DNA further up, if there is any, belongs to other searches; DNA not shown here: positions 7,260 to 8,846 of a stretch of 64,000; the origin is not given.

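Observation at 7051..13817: Candidate lipid-linked pentose (decaprenyl-phospho-arabinose-like) pathway built from fused enzymes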

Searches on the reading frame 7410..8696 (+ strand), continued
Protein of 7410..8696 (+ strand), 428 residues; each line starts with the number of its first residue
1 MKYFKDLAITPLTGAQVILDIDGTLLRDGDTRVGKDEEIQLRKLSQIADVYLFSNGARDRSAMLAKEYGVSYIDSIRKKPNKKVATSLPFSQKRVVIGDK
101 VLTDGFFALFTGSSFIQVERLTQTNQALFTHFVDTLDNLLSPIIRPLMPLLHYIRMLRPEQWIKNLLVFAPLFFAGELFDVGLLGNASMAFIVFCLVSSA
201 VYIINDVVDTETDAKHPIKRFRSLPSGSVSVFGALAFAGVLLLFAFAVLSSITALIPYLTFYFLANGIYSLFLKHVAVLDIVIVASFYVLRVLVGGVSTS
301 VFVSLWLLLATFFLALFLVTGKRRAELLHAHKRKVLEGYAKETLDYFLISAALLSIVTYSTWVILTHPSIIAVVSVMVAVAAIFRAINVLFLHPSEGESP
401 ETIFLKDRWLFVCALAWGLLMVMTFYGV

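Call 31: get_annotated_region(hit=H13, flank=8000)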
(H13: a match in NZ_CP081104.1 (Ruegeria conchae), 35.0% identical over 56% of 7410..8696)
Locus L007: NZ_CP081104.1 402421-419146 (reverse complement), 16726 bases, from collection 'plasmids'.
description: Ruegeria conchae strain M340 plasmid unnamed1, complete sequence
organism: Ruegeria conchae (NCBI taxid 981384)
taxonomy: Bacteria; Pseudomonadota; Alphaproteobacteria; Rhodobacterales; Roseobacteraceae; Ruegeria; Ruegeria conchae
host: -; source: -; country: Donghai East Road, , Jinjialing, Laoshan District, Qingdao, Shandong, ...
typing (MOB-suite, as given by PLSDB): non-mobilizable
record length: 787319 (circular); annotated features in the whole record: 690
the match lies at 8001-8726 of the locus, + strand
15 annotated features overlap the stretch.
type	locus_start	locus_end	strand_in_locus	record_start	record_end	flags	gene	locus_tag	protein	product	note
CDS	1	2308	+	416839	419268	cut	-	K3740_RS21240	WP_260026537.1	tetratricopeptide repeat protein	-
CDS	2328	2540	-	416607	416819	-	-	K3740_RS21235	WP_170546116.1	hypothetical protein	-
CDS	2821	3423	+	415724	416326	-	-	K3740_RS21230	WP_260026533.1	polysaccharide biosynthesis/export family protein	-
CDS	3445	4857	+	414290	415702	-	-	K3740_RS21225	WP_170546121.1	hypothetical protein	-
CDS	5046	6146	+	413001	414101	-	-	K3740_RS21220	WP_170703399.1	hypothetical protein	-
CDS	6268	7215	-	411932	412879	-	-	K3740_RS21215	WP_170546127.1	hypothetical protein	-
CDS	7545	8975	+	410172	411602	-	-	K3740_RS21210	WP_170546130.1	UbiA family prenyltransferase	-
CDS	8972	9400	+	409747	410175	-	-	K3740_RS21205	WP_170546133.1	GtrA family protein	-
CDS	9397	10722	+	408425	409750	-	-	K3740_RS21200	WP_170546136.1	FAD-binding oxidoreductase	-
CDS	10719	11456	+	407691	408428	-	-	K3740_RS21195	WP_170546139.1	SDR family oxidoreductase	-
CDS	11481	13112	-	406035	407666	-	-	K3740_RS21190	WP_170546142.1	hypothetical protein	-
CDS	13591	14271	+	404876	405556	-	-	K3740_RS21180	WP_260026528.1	IS6 family transposase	-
CDS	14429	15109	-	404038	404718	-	-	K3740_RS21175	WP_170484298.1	IS6 family transposase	-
CDS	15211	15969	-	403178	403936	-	-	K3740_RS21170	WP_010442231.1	SDR family NAD(P)-dependent oxidoreductase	-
CDS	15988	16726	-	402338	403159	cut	-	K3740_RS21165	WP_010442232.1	ABC transporter permease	GO:0055085 - transmembrane transport [Evidence IEA]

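Call 39: list_cluster_members(proteins=[P0001, P0121, P0122])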
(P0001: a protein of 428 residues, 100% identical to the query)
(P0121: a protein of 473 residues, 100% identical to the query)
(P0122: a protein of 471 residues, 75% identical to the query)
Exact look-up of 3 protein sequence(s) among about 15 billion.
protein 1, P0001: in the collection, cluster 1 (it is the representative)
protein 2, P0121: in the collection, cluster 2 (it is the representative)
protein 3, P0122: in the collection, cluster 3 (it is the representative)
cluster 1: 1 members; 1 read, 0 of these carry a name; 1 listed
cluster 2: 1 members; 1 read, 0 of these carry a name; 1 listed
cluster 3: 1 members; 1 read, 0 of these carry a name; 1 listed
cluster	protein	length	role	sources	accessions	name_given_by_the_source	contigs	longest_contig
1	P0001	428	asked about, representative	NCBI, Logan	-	-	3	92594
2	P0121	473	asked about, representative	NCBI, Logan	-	-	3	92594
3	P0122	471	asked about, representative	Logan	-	-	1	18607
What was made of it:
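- The identical protein is recorded on 3 contigs (call 39).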

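Call 40: find_encoding_contigs(protein=P0001, flank=1000, max_places=3)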
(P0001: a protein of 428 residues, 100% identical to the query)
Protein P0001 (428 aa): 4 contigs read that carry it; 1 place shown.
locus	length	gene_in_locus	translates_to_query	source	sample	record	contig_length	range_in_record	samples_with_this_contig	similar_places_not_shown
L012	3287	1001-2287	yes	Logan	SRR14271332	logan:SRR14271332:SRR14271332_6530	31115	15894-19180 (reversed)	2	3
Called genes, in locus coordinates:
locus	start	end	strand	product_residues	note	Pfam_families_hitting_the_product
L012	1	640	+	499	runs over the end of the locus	-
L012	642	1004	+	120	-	-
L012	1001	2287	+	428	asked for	PF01040:UbiA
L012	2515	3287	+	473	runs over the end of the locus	PF01073:3Beta_HSD, PF01370:Epimerase, PF02719:Polysacc_synt_2 (weak), PF04321:RmlD_sub_bind, PF13460:NAD_binding_10, PF16363:GDP_Man_Dehyd, PF07993:NAD_binding_4, PF04138:GtrA_DPMS_TM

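Call 42: find_related_loci(query=A1, collection=genome_contigs, flank=10000)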
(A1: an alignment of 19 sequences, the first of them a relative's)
Query A1 (428 aa) in genome_contigs; peptide patterns used: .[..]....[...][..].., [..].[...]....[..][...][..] (x = any residue, [..] = any of these).
599 stretches matched a pattern (row limit reached: there are more); 554 encode a relative of the query (tblastn E <= 1e-3); the best 80 are kept; 80 distinct loci.
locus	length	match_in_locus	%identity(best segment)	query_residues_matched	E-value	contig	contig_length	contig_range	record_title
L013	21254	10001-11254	38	4-426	2e-86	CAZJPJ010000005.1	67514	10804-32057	MAG TPA_asm: uncultured Candidatus Saccharibacteria bacterium isolate SRP329715_co1_163 genome assembly, contig: NODE_45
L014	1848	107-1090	42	92-426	8e-89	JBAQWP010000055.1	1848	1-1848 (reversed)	MAG: Minisyncoccia bacterium isolate MFD03290_ilm_asm_bin18 k127_140157, whole genome shotgun sequence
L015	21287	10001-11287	40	1-426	6e-89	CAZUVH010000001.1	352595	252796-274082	MAG TPA_asm: uncultured Candidatus Saccharibacteria bacterium isolate SRP287051_co2_176 genome assembly, contig: NODE_19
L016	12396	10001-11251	40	1-426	2e-81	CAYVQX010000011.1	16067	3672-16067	MAG TPA_asm: uncultured Candidatus Saccharibacteria bacterium isolate SRP135725_co1_167 genome assembly, contig: NODE_47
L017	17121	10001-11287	37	3-427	2e-77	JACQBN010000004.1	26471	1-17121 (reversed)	MAG: Candidatus Kaiserbacteria bacterium isolate NC_groundwater_943_Pr1_S-0.2um_59_21 Montesol18-Sp2_coassembly_scaffold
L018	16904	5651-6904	37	3-417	7e-71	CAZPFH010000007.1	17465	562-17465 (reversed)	MAG TPA_asm: uncultured Candidatus Peribacteria bacterium isolate SRP332253_co1_95 genome assembly, contig: NODE_5300_le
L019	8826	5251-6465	35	17-426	9e-70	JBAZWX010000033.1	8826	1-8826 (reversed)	MAG: Candidatus Paceibacterota bacterium isolate SO_2017_GW1_42 NODE_29704_length_8826_cov_0.894011_OW334_2017, whole ge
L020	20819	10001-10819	39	154-426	3e-56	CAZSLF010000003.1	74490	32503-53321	MAG TPA_asm: uncultured Candidatus Saccharibacteria bacterium isolate SRP286056_co1_598 genome assembly, contig: NODE_29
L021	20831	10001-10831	42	153-427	4e-53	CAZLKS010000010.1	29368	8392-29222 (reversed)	MAG TPA_asm: uncultured Candidatus Saccharibacteria bacterium isolate SRP278252_co2_270 genome assembly, contig: NODE_31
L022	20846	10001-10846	37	150-426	1e-52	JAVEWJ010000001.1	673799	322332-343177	MAG: Candidatus Gracilibacteria bacterium isolate BF4_142 NODE_6_length_673799_cov_13.584105_Biofilm4, whole genome shot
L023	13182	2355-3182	41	153-426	3e-52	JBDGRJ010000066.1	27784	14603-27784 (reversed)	MAG: Candidatus Paceibacteria bacterium isolate DAL-Ass_45_73C1R DAL-Ass_45_73C1R_66, whole genome shotgun sequence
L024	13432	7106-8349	38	3-407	5e-63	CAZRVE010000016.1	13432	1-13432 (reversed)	MAG TPA_asm: uncultured Candidatus Saccharibacteria bacterium isolate SRP302447_co1_195 genome assembly, contig: NODE_12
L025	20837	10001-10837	37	153-427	7e-46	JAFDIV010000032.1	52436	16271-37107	MAG: Deltaproteobacteria bacterium isolate Meg22_1618_Bin_54 Meg22_1618_Bin_54_scaffold_1696, whole genome shotgun seque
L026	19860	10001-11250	37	14-426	4e-61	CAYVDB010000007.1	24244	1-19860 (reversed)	MAG TPA_asm: uncultured Candidatus Saccharibacteria bacterium isolate SRP287051_co2_78 genome assembly, contig: NODE_418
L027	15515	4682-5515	38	148-417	6e-45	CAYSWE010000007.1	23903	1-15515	MAG TPA_asm: uncultured Phycisphaerales bacterium isolate SRP163575_co1_399 genome assembly, contig: NODE_4299_length_23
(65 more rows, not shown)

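Call 72: search_protein_families(library=ncbifam, proteins=[L007:7545-8975:+, L005:8879-9457:+], max_evalue=0.001)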
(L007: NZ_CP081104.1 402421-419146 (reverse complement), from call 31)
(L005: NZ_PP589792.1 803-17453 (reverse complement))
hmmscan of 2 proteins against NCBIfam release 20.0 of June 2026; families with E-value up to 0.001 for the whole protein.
L007:7545-8975:+ (476 aa): 15 families
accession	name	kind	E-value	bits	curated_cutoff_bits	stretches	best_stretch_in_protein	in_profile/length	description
NF006088.0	PRK08238.1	equivalog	1.5e-189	630.7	351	1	8-473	12-479/482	UbiA family prenyltransferase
NF008978.0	PRK12324.1-4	equivalog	2.4e-43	148.3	207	1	179-471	24-316/322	decaprenyl-phosphate phosphoribosyltransferase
NF008977.0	PRK12324.1-2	equivalog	8.3e-37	127.2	234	1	189-457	4-270/297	decaprenyl-phosphate phosphoribosyltransferase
NF008976.0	PRK12324.1-1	equivalog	2.2e-36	125.8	474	1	185-385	16-222/306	decaprenyl-phosphate phosphoribosyltransferase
NF009523.0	PRK12884.1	equivalog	5.3e-15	55.3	269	1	186-352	3-167/279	prenyltransferase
TIGR01473.1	cyoE_ctaB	equivalog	4.3e-11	43.1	210.3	1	188-350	1-168/281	heme o synthase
NF005742.0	PRK07566.1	equivalog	1.9e-08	33.8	313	1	180-326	21-172/315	chlorophyll synthase ChlG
NF009522.0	PRK12883.1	equivalog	3.1e-07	30.2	353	1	187-341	3-156/279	geranylgeranylglycerol-phosphate geranylgeranyltransferase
NF003349.0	PRK04375.1-2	equivalog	4.2e-06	26.2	246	1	178-327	16-169/318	heme o synthase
NF009521.0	PRK12882.1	equivalog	5.7e-06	25.8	296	1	186-338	4-154/280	geranylgeranylglycerol-phosphate geranylgeranyltransferase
NF003348.0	PRK04375.1-1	equivalog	8.2e-06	25.4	285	1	186-320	2-138/292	heme o synthase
TIGR01475.1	ubiA_other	subfamily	9.6e-06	25.2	180.8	1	206-352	22-170/282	UbiA-like polyprenyltransferase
TIGR01474.1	ubiA_proteo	equivalog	4.2e-05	23.2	275.45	1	188-327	2-146/282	4-hydroxybenzoate octaprenyltransferase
NF035940.1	prenyl_rel_EboC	equivalog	8.7e-05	22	250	1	224-320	42-136/292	UbiA-like protein EboC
TIGR01488.1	HAD-SF-IB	subfamily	0.0003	20.8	45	0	10-116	2-119/177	HAD-IB family phosphatase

L005:8879-9457:+ (192 aa): 5 families
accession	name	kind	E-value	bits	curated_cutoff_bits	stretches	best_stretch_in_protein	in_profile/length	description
TIGR01490.1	HAD-SF-IB-hyp1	subfamily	4.2e-22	79.4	98.3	1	8-183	3-198/202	HAD-IB family hydrolase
TIGR01488.1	HAD-SF-IB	subfamily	2.6e-16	60.1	45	1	8-175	3-177/177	HAD-IB family phosphatase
NF052360.1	HolPasePseu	equivalog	1.2e-10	41.4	280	1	76-182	80-198/218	histidinol-phosphatase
NF052359.1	HolPaseNeis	equivalog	3e-07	30.4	400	1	75-182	79-201/221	histidinol-phosphatase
TIGR01545.1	YfhB_g-proteo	equivalog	9.5e-06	25.6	259.25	1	4-183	5-202/210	phosphatidylglycerophosphatase C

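Call 73: search_protein_families(library=pfam, proteins=[L003:13583-15271:+, L013:13707-15392:+, L001:6251-7993:+, L001:9705-11267:-, L005:6383-7984:+, L007:7545-8975:+], max_evalue=0.01)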
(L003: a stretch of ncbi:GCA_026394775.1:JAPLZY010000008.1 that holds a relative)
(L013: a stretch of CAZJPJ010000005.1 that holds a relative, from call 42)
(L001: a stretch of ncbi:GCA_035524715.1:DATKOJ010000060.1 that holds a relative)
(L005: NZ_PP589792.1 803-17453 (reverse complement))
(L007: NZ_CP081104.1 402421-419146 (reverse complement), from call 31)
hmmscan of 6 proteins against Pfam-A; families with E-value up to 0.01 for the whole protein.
L003:13583-15271:+ (562 aa): 0 families

L013:13707-15392:+ (561 aa): 1 family
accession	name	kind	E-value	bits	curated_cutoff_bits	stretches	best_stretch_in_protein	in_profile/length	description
PF13231.12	PMT_2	-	2.1e-05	25.3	26.1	1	59-210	2-149/160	Dolichyl-phosphate-mannose-protein mannosyltransferase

L001:6251-7993:+ (580 aa): 0 families

L001:9705-11267:- (520 aa): 1 family
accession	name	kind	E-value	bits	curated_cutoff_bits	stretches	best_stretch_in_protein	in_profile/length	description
PF13231.12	PMT_2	-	0.0012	19.5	26.1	1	104-237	24-157/160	Dolichyl-phosphate-mannose-protein mannosyltransferase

L005:6383-7984:+ (533 aa): 0 families

L007:7545-8975:+ (476 aa): 3 families
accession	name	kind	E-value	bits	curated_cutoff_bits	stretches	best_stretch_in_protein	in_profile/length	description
PF01040.23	UbiA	-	4e-19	69.3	34.2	1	211-444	10-236/250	UbiA prenyltransferase family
PF12710.13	HAD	-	4.1e-10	40.8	27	1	11-150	2-187/189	haloacid dehalogenase-like hydrolase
PF00702.32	Hydrolase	-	1e-05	26.5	26.4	1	9-130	3-161/191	haloacid dehalogenase-like hydrolase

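Call 79: search_protein_families(library=pfam, proteins=[P0007, P0012, P0029, P0062], max_evalue=0.01)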
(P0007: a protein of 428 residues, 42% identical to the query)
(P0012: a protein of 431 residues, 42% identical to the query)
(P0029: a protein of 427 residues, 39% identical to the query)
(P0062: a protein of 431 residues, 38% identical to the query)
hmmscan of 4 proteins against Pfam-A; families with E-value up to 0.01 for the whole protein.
P0007 (428 aa): 6 families
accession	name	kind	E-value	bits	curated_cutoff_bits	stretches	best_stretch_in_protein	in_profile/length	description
PF01040.23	UbiA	-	4.3e-22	79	34.2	1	173-397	9-238/250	UbiA prenyltransferase family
PF09419.16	PGP_phosphatase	-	2.9e-06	27.4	20.4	1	17-119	44-163/168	Mitochondrial PGP phosphatase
PF13242.12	Hydrolase_like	-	3.1e-06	27.4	22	1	76-122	5-51/75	HAD-hyrolase-like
PF00702.32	Hydrolase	-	0.00016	22.5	26.4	1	35-101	104-180/191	haloacid dehalogenase-like hydrolase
PF13344.12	Hydrolase_6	-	0.0021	18.5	27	1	17-105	1-93/101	Haloacid dehalogenase-like hydrolase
PF13419.12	HAD_2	-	0.0071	16.9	23.8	0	76-118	136-177/178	Haloacid dehalogenase-like hydrolase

P0012 (431 aa): 3 families
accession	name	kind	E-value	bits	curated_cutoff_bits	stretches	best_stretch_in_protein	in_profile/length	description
PF01040.23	UbiA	-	9.2e-23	81.3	34.2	1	171-395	6-237/250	UbiA prenyltransferase family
PF09419.16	PGP_phosphatase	-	7.5e-07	29.3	20.4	1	17-117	44-161/168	Mitochondrial PGP phosphatase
PF13242.12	Hydrolase_like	-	0.002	18.4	22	1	78-121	3-50/75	HAD-hyrolase-like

P0029 (427 aa): 3 families
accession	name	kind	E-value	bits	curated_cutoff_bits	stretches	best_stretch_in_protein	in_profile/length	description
PF01040.23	UbiA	-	2e-19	70.3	34.2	1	173-389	9-230/250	UbiA prenyltransferase family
PF09419.16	PGP_phosphatase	-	1e-06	28.9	20.4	1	17-119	44-163/168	Mitochondrial PGP phosphatase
PF13242.12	Hydrolase_like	-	2.6e-05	24.5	22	1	78-141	3-73/75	HAD-hyrolase-like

P0062 (431 aa): 4 families
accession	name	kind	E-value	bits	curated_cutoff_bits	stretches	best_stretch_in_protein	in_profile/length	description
PF01040.23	UbiA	-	8.9e-22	78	34.2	1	169-398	9-241/250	UbiA prenyltransferase family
PF09419.16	PGP_phosphatase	-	5.5e-08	33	20.4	1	13-120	40-164/168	Mitochondrial PGP phosphatase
PF13242.12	Hydrolase_like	-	3.3e-05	24.2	22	1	80-120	4-49/75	HAD-hyrolase-like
PF13344.12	Hydrolase_6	-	0.0082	16.6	27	0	17-77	1-62/101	Haloacid dehalogenase-like hydrolase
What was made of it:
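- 7410..7844 (+): HAD phosphatase domain (aa 1-145) of the bifunctional protein. Predicted to remove the 5-phosphate from polyprenyl-P-ribose-5-P. Orthologues hit Pfam PGP_phosphatase PF09419 above its gathering score (call 79).
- The domain belongs to a lipid-headgroup phosphatase family (PF09419; calls 72, 79).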
